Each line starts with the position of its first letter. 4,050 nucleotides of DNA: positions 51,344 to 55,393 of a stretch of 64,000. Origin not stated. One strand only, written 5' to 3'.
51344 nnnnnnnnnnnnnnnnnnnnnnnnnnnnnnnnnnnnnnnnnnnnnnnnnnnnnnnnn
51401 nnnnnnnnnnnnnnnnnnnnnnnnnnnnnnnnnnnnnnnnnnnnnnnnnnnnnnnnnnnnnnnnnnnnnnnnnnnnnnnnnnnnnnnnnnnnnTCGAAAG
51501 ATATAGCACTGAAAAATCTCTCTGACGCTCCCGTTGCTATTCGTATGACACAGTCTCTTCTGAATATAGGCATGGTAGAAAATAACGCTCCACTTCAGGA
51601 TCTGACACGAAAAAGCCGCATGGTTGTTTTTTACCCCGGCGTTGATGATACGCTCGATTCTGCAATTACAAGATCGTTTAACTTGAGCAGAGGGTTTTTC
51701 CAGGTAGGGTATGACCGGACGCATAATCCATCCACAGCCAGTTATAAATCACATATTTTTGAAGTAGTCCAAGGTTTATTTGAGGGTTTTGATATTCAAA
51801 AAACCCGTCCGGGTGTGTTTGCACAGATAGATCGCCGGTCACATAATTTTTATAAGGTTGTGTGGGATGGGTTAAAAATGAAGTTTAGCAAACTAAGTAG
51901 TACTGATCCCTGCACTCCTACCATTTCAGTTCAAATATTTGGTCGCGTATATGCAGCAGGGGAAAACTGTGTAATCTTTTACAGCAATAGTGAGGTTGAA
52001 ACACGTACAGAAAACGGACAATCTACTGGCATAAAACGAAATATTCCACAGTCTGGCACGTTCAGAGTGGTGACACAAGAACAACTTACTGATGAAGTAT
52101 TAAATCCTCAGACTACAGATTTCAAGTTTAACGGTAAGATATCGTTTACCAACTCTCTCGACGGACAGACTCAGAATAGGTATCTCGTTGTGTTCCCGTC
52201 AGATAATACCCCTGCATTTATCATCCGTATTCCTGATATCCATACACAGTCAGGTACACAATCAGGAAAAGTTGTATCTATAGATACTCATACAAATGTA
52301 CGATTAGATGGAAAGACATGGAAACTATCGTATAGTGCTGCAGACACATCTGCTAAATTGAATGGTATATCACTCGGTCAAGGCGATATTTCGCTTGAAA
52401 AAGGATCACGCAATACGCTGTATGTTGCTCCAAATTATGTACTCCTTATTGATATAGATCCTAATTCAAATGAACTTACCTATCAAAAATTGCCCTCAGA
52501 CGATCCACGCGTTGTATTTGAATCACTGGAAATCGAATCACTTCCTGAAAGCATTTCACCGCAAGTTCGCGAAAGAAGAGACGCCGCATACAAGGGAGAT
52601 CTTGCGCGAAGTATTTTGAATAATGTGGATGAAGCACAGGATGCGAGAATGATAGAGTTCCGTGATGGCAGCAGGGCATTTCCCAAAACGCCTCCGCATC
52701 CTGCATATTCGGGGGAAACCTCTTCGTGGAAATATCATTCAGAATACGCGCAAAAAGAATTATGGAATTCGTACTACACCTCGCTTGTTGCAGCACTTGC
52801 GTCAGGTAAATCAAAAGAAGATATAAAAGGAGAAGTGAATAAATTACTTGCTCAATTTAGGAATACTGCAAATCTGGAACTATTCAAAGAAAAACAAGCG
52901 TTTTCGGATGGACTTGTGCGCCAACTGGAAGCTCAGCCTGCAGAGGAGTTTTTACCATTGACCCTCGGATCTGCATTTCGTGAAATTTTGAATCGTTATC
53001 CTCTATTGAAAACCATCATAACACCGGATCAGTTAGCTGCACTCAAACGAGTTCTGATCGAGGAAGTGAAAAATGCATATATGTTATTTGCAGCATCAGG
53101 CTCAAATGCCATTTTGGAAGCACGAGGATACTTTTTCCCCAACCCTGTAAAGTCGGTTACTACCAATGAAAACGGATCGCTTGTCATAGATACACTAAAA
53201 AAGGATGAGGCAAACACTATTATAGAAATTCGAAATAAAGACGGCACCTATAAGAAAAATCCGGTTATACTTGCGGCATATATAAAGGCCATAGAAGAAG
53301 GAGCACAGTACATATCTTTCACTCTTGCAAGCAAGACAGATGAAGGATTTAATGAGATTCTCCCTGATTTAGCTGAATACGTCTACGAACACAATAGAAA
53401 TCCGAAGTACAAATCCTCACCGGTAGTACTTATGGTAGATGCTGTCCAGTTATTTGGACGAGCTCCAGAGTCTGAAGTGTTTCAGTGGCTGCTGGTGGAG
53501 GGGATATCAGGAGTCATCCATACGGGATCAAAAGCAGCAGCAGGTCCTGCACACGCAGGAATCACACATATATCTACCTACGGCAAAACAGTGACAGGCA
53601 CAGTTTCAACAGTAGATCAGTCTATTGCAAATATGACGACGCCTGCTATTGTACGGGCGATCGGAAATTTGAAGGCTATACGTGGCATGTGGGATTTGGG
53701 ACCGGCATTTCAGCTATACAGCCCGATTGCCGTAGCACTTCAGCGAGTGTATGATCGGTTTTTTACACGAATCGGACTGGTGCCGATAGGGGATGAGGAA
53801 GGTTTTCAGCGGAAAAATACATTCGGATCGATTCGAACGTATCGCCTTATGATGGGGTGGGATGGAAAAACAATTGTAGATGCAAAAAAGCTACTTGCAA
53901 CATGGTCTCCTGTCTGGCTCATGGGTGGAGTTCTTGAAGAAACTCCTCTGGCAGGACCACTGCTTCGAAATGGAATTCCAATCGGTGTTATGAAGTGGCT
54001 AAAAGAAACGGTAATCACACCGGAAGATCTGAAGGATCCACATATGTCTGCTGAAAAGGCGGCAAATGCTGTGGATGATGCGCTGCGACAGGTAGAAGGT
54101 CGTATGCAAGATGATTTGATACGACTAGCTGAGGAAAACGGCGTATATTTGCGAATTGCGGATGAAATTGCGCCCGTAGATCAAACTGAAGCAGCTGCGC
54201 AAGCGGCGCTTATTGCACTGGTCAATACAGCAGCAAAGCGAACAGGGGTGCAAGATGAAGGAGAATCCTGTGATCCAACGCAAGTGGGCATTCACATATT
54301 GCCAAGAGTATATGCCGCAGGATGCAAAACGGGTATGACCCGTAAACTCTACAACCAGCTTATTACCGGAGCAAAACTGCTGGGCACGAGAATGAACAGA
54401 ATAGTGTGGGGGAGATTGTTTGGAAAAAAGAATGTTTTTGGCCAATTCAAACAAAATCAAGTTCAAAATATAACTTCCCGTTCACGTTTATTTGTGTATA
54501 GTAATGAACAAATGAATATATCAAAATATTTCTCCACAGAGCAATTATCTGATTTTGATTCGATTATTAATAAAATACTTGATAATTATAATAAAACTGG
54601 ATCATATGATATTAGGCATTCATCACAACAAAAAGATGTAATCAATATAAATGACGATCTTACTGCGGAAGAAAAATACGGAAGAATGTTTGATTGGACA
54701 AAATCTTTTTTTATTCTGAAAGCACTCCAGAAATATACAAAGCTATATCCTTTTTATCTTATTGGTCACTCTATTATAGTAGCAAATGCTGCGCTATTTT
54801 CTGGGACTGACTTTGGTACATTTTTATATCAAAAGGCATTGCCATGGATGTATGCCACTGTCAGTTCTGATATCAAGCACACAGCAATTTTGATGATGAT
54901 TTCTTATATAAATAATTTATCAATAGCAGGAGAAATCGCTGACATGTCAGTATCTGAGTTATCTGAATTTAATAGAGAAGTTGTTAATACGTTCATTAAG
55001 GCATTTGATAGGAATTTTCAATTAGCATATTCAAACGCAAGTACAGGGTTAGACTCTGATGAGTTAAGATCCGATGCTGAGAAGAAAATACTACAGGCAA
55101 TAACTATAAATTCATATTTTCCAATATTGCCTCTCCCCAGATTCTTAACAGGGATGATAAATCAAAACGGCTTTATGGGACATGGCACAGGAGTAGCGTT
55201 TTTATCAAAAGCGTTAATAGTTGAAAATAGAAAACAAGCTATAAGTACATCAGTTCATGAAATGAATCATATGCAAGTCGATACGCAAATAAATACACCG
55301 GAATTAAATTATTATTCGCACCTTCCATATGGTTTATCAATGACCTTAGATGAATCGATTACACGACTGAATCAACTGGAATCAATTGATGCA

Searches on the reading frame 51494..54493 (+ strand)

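Call 7: search_protein_families(library=pfam, max_evalue=0.01, proteins=[window:51494-54493:+])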
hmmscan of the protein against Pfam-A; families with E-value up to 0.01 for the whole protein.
window:51494-54493:+ (1000 aa): 1 family
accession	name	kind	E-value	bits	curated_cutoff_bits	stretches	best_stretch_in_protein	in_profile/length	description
PF22775.2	GA_3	-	0.0047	17.9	27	0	851-930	16-88/100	GA-like domain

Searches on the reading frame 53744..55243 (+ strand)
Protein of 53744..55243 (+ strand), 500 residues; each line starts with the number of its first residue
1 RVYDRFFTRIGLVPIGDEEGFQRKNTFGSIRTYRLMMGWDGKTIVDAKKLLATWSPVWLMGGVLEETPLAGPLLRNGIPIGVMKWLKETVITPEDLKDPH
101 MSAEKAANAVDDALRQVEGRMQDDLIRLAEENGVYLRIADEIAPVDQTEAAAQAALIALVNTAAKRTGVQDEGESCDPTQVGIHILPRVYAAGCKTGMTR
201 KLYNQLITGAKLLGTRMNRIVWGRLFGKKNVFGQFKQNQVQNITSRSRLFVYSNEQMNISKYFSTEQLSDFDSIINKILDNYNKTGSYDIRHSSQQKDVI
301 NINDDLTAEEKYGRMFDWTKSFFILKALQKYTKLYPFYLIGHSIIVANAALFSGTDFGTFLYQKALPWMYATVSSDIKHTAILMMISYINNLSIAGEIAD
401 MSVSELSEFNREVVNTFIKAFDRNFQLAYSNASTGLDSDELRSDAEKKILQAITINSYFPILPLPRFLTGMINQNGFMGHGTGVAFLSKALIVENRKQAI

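Call 57: search_protein_families(library=pfam, max_evalue=0.01, proteins=[window:53744-55243:+])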
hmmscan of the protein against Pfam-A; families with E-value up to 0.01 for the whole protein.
window:53744-55243:+ (500 aa): 1 family
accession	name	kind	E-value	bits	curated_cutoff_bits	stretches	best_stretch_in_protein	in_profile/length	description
PF22775.2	GA_3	-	0.0021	19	27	1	101-180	16-88/100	GA-like domain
